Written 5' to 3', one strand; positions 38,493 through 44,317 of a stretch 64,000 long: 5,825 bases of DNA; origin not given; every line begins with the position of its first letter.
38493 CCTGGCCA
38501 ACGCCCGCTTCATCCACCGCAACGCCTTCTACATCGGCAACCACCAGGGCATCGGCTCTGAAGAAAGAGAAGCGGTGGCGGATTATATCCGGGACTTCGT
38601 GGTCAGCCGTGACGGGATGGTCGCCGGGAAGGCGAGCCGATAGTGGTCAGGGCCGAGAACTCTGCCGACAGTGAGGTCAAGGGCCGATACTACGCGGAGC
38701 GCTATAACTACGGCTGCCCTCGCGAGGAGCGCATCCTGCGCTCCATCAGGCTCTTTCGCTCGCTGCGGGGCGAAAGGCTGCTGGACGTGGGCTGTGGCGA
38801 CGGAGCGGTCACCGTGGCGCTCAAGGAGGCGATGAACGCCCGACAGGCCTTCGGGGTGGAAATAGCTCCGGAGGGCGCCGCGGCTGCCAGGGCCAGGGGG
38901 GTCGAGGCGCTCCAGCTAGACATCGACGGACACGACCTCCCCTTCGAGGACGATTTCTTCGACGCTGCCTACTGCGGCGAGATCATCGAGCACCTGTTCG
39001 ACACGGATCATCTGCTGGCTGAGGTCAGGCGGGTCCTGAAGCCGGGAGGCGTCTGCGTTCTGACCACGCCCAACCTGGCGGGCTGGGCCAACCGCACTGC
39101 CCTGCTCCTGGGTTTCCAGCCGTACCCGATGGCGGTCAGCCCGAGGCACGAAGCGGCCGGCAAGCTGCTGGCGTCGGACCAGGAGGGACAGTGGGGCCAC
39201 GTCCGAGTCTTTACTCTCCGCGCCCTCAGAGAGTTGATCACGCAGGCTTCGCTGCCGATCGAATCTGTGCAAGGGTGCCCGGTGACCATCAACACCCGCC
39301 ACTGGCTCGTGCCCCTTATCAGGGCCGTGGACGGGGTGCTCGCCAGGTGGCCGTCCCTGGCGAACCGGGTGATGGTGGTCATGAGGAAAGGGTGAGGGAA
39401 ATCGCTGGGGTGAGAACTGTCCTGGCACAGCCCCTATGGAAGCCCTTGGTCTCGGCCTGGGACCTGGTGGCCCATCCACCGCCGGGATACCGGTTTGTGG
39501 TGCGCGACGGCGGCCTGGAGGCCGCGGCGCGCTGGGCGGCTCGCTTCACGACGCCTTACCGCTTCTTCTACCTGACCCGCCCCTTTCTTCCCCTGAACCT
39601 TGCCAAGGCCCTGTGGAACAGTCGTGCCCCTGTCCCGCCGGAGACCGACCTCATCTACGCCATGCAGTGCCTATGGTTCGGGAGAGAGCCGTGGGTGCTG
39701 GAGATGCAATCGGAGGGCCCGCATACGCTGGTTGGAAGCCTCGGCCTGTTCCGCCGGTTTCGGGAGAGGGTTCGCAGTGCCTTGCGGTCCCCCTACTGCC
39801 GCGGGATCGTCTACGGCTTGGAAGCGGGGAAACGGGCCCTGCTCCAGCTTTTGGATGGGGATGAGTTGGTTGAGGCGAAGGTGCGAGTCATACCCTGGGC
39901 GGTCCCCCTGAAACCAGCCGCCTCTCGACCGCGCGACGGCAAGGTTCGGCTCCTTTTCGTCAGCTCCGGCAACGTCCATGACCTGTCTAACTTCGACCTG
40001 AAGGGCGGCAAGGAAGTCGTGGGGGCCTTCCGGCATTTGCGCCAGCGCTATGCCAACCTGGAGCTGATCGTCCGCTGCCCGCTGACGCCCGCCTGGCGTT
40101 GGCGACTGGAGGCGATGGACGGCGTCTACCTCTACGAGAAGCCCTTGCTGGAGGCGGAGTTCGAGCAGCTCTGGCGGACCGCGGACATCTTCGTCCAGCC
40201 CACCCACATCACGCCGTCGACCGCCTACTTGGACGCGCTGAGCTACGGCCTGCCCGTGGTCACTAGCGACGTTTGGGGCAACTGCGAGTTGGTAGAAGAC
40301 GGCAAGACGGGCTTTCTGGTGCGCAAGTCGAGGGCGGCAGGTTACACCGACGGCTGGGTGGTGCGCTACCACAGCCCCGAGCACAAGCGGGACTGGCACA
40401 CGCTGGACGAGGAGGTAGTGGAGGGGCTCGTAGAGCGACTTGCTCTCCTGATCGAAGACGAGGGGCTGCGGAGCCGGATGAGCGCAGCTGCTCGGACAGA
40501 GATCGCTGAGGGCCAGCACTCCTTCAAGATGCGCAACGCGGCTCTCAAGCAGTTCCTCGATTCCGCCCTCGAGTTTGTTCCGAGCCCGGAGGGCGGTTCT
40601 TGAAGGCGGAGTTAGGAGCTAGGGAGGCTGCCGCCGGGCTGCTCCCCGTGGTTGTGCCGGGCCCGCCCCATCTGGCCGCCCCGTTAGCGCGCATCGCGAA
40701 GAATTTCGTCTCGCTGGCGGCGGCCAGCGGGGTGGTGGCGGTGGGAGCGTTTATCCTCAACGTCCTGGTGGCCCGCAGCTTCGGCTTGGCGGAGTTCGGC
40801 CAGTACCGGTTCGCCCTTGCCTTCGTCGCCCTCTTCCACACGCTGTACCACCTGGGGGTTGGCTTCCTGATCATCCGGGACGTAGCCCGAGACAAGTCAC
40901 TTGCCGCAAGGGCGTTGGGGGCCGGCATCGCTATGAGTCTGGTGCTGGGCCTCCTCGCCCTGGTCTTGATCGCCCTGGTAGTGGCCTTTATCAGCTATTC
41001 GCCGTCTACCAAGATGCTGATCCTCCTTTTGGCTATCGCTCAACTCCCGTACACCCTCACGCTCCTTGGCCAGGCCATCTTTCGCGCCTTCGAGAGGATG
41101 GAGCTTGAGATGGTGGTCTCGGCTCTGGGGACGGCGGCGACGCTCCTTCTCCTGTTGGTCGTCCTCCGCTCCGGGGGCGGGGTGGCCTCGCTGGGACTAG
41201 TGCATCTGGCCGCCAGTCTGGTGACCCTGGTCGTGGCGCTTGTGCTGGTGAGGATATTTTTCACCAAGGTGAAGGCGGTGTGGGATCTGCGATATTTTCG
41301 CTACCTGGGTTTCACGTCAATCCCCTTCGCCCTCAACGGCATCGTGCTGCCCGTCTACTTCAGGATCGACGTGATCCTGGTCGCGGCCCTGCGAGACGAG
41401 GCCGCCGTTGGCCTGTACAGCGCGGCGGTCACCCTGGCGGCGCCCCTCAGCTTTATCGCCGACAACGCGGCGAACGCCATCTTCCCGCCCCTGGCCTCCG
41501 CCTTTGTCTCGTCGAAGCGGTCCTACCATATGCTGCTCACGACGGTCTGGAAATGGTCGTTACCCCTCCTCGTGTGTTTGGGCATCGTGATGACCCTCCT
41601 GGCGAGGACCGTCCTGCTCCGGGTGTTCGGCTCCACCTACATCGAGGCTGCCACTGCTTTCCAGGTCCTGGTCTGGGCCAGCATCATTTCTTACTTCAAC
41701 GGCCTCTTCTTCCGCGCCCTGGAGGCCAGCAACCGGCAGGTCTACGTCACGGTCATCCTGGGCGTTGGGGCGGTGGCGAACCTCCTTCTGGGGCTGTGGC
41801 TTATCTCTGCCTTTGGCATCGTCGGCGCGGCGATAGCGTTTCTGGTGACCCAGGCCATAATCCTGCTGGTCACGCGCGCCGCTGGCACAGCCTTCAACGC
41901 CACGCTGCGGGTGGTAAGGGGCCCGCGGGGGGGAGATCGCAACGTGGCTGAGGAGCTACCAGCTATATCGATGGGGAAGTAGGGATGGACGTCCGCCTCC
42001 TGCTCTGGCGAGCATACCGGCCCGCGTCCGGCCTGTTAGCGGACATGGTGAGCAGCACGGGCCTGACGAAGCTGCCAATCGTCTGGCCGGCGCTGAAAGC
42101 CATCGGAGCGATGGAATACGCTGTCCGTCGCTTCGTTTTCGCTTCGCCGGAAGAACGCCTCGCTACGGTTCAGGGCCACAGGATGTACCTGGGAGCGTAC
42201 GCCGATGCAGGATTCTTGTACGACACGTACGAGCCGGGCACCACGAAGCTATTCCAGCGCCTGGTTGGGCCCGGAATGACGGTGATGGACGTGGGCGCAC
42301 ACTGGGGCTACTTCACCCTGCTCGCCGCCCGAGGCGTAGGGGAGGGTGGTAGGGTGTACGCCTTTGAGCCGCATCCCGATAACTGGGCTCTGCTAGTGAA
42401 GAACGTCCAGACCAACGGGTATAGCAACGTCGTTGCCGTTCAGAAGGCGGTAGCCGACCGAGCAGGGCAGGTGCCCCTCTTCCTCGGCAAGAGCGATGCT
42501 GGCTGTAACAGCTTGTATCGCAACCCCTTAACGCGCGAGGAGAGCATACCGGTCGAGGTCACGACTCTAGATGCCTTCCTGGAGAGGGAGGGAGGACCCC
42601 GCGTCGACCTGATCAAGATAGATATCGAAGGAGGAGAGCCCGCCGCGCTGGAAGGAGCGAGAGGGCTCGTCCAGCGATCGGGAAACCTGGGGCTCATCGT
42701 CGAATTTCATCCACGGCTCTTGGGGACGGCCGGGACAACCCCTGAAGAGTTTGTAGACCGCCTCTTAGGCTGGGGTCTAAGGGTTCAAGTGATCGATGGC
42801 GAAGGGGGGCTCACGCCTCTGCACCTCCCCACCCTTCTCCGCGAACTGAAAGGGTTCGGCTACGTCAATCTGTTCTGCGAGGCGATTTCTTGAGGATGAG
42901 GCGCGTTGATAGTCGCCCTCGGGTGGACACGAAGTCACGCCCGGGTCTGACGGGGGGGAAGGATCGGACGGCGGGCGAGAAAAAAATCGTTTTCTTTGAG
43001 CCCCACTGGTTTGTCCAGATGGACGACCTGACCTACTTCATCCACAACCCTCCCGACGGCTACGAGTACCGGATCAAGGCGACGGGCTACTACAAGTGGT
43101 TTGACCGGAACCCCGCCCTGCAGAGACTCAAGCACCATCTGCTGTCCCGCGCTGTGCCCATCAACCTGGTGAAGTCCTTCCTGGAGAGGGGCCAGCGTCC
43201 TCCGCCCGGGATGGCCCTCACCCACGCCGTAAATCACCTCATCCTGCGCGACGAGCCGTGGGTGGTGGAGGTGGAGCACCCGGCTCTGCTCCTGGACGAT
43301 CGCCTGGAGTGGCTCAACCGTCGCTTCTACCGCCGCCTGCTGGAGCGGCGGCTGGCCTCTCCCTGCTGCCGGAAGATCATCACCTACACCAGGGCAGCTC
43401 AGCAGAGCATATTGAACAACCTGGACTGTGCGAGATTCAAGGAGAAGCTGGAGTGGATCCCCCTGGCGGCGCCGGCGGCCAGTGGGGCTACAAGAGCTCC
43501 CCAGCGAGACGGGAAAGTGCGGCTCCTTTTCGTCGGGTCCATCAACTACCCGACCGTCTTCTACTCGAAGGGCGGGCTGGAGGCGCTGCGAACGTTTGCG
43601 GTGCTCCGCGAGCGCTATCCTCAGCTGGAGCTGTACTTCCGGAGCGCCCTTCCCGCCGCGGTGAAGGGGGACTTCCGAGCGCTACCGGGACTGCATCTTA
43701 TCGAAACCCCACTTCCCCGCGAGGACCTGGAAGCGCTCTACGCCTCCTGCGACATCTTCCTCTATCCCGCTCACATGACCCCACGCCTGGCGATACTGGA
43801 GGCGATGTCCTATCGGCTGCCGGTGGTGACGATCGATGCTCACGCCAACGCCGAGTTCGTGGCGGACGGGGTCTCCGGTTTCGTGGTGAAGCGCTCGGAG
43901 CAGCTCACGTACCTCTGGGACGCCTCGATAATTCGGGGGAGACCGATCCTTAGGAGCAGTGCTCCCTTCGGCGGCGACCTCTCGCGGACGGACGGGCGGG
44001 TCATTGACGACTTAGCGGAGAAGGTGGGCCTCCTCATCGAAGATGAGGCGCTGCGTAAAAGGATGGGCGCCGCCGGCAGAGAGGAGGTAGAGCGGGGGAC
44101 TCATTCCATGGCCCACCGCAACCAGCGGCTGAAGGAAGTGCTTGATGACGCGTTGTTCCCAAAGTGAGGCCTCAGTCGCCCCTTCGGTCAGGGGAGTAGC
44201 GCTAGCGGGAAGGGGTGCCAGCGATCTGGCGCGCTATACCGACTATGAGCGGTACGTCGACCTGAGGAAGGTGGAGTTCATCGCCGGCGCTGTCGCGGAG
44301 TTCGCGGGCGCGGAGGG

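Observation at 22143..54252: A 32-kb, roughly 30-gene, single-strand and translationally coupled glycan operon with an unusual parts list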

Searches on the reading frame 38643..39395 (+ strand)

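Call 6: search_protein_families(library=pfam, proteins=[window:38643-39395:+], max_evalue=0.001)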
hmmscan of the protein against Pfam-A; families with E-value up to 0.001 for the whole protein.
window:38643-39395:+ (250 aa): 9 families
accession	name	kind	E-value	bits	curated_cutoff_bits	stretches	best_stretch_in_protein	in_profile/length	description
PF08241.18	Methyltransf_11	-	3.8e-21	76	21.2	1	47-140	1-95/95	Methyltransferase domain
PF13649.12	Methyltransf_25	-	2.1e-17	64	27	1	47-136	2-97/97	Methyltransferase domain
PF13489.12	Methyltransf_23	-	4.3e-17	62.8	27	1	35-204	13-159/164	Methyltransferase domain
PF08242.18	Methyltransf_12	-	3.8e-14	53.6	30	1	47-138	1-98/98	Methyltransferase domain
PF13847.12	Methyltransf_31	-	6.4e-14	52.3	27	1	43-146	4-115/145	Methyltransferase domain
PF07021.18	MetW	-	5.3e-13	49.5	21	1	42-156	13-123/193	Methionine biosynthesis protein MetW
PF01209.24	Ubie_methyltran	-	3.2e-11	43.5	20.1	1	37-184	42-190/233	ubiE/COQ5 methyltransferase family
PF03141.22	Methyltransf_29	-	2.7e-06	26.7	23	1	45-146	120-223/506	Putative S-adenosyl-L-methionine-dependent methyltransferase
PF02390.23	Methyltransf_4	-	0.00054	19.9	24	0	46-84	5-43/173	Putative methyltransferase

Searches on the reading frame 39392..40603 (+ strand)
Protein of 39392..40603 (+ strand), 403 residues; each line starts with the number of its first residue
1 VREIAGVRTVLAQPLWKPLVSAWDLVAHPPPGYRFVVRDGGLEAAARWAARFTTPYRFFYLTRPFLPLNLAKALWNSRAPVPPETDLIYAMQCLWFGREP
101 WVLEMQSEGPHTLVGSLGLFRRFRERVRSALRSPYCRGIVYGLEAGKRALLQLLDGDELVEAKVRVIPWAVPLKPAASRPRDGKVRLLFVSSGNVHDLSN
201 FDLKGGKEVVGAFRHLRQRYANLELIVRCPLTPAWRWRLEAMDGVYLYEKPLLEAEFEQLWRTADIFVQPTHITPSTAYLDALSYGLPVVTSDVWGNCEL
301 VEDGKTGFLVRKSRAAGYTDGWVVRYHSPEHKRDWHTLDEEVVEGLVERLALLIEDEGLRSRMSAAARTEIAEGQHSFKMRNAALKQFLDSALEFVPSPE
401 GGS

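Call 6: search_protein_families(library=pfam, proteins=[window:39392-40603:+], max_evalue=0.001)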
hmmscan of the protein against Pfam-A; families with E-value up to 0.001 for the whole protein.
window:39392-40603:+ (403 aa): 2 families
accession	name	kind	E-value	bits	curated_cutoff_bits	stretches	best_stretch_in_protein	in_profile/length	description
PF13692.12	Glyco_trans_1_4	-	1.8e-12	48.1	27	1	202-316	13-130/142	Glycosyl transferases group 1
PF00534.26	Glycos_transf_1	-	2.8e-10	40.4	26.4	1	258-316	87-146/172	Glycosyl transferases group 1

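Call 73: search_protein_families(library=ncbifam, proteins=[window:39392-40603:+], max_evalue=0.01)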
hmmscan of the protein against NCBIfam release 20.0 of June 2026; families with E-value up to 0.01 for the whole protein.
window:39392-40603:+ (403 aa): 8 families
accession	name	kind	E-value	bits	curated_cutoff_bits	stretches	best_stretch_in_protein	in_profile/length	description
NF041876.1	EPS_EpsE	equivalog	1.1e-09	38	400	1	255-315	287-348/389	exopolysaccharide biosynthesis GT4 family glycosyltransferase EpsE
TIGR02149.1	glgA_Coryne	subfamily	3.8e-08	32.9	302.4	1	242-372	262-371/391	glycogen synthase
TIGR03088.1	stp2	hypoth_equivalog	4.3e-08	32.6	409.05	1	257-321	266-331/374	TIGR03088 family PEP-CTERM/XrtA system glycosyltransferase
NF038229.1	Glyco4_Geo_Pelo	equivalog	3e-06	26.5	400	1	276-313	251-288/338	GPMC system family 4 glycosyltransferase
TIGR03999.1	thiol_BshA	equivalog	2.2e-05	23.5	273.7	1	198-314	205-324/375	N-acetyl-alpha-D-glucosaminyl L-malate synthase BshA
TIGR03449.1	mycothiol_MshA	equivalog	9.5e-05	21.5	462.5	1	248-320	288-361/406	D-inositol-3-phosphate glycosyltransferase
TIGR04063.1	stp3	hypoth_equivalog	0.00052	19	442.05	1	279-320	311-352/397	TIGR04063 family PEP-CTERM/XrtA system glycosyltransferase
TIGR04157.1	glyco_rSAM_CFB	subfamily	0.0066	15.5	400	0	204-311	240-349/406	TIGR04157 family glycosyltransferase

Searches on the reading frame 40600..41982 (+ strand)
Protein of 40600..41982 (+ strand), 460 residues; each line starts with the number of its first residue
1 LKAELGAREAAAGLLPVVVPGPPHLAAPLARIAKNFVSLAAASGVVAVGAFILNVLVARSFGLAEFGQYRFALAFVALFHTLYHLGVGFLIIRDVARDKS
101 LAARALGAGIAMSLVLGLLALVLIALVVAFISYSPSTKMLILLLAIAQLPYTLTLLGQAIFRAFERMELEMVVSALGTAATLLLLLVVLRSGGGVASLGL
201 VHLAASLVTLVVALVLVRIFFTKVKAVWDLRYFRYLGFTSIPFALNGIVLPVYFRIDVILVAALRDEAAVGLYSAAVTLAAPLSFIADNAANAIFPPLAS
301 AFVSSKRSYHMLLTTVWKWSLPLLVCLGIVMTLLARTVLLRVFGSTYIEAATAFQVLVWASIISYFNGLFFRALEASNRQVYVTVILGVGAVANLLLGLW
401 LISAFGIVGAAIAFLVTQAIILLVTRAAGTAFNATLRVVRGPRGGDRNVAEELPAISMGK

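Call 6: search_protein_families(library=pfam, proteins=[window:40600-41982:+], max_evalue=0.001)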
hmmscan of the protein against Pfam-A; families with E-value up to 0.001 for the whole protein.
window:40600-41982:+ (460 aa): 2 families
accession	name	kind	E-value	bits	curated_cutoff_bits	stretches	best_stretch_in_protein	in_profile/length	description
PF01943.22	Polysacc_synt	-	1.1e-28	100.9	28.2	1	33-300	2-272/274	Polysaccharide biosynthesis protein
PF13440.11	Polysacc_synt_3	-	8.3e-16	58.5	23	1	57-351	2-292/293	Polysaccharide biosynthesis protein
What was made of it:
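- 40600..41982 (+): g20: Wzx-type (MOP family) flippase. PF01943, E 1.1e-28 (call 6).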

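Call 73: search_protein_families(library=ncbifam, proteins=[window:40600-41982:+], max_evalue=0.01)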
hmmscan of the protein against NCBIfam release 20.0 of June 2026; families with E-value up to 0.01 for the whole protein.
window:40600-41982:+ (460 aa): 2 families
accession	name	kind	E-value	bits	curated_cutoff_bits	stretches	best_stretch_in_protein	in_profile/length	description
NF041871.1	Wzx_EPS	equivalog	1.4e-12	47.1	800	1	47-435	17-414/492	exopolysaccharide biosynthesis flippase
NF050818.1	PolSacchBiosHfsF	equivalog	4.3e-05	22.7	700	1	42-429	15-403/468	polysaccharide biosynthesis protein HfsF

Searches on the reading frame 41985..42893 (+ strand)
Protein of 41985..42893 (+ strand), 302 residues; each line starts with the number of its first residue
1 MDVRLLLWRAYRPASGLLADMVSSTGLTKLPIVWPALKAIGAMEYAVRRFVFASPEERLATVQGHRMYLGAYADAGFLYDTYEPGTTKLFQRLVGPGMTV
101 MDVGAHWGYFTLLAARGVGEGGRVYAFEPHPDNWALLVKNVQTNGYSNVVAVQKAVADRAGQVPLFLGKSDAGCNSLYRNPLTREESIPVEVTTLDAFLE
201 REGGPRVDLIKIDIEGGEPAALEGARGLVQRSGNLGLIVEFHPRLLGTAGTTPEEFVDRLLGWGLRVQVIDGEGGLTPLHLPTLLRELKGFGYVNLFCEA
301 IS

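Call 7: search_protein_families(library=pfam, proteins=[window:41985-42893:+], max_evalue=0.001)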
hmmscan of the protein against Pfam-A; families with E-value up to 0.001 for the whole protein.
window:41985-42893:+ (302 aa): 2 families
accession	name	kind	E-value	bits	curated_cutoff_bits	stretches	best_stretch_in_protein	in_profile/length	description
PF05050.19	Methyltransf_21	-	2.7e-21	76.9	22.7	1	102-247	1-153/173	Methyltransferase FkbM domain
PF02475.24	TRM5-TYW2_MTfase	-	3.4e-05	24.3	28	1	91-153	31-93/164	TRM5/TYW2 methyltransferase domain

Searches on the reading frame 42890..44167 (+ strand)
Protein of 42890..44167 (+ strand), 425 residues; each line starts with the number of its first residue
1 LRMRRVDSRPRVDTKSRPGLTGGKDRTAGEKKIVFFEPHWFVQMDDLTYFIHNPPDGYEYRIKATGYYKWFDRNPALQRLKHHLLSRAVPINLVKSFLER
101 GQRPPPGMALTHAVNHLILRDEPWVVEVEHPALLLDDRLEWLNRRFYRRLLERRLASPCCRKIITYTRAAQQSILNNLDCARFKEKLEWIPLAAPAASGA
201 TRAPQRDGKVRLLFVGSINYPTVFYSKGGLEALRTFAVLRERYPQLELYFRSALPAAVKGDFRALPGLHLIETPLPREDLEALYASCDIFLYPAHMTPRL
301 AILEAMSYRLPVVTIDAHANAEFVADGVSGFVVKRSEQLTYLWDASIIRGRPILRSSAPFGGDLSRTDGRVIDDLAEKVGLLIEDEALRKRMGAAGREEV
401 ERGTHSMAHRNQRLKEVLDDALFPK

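Call 7: search_protein_families(library=pfam, proteins=[window:42890-44167:+], max_evalue=0.001)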
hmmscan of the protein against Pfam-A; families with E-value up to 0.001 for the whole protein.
window:42890-44167:+ (425 aa): 3 families
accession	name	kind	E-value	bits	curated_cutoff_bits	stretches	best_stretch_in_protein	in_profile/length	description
PF13692.12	Glyco_trans_1_4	-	1.7e-13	51.5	27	1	211-336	3-129/142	Glycosyl transferases group 1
PF00534.26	Glycos_transf_1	-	3.2e-13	50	26.4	1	275-336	81-143/172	Glycosyl transferases group 1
PF13524.12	Glyco_trans_1_2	-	4.5e-06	27.1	25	1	372-414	101-142/144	Glycosyl transferase-like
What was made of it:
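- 41985..45793 (+): Variable block: g21 FkbM MT (41985-42893), g22 GT4 (42890-44167), g23 class-I MT (44145-44915), g24 FkbM MT (44912-45793). Call 7.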

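Call 73: search_protein_families(library=ncbifam, proteins=[window:42890-44167:+], max_evalue=0.01)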
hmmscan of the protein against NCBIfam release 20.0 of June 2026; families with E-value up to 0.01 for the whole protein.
window:42890-44167:+ (425 aa): 7 families
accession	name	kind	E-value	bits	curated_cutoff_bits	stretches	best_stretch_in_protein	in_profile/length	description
TIGR02149.1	glgA_Coryne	subfamily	2e-12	46.9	302.4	1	261-402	258-372/391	glycogen synthase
NF041876.1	EPS_EpsE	equivalog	1e-08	34.9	400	1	279-337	288-347/389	exopolysaccharide biosynthesis GT4 family glycosyltransferase EpsE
NF038229.1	Glyco4_Geo_Pelo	equivalog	1.5e-07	30.7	400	1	226-339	173-291/338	GPMC system family 4 glycosyltransferase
TIGR03088.1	stp2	hypoth_equivalog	3.2e-07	29.7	409.05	1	269-338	255-325/374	TIGR03088 family PEP-CTERM/XrtA system glycosyltransferase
TIGR03999.1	thiol_BshA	equivalog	3.1e-05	23.1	273.7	1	278-335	264-322/375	N-acetyl-alpha-D-glucosaminyl L-malate synthase BshA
NF053787.1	GlcN_PG_synth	equivalog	0.00062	18.7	480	1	271-328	246-304/361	N-acetylglucosaminyl phosphatidylglycerol synthase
TIGR03449.1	mycothiol_MshA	equivalog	0.0044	16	462.5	0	272-341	289-359/406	D-inositol-3-phosphate glycosyltransferase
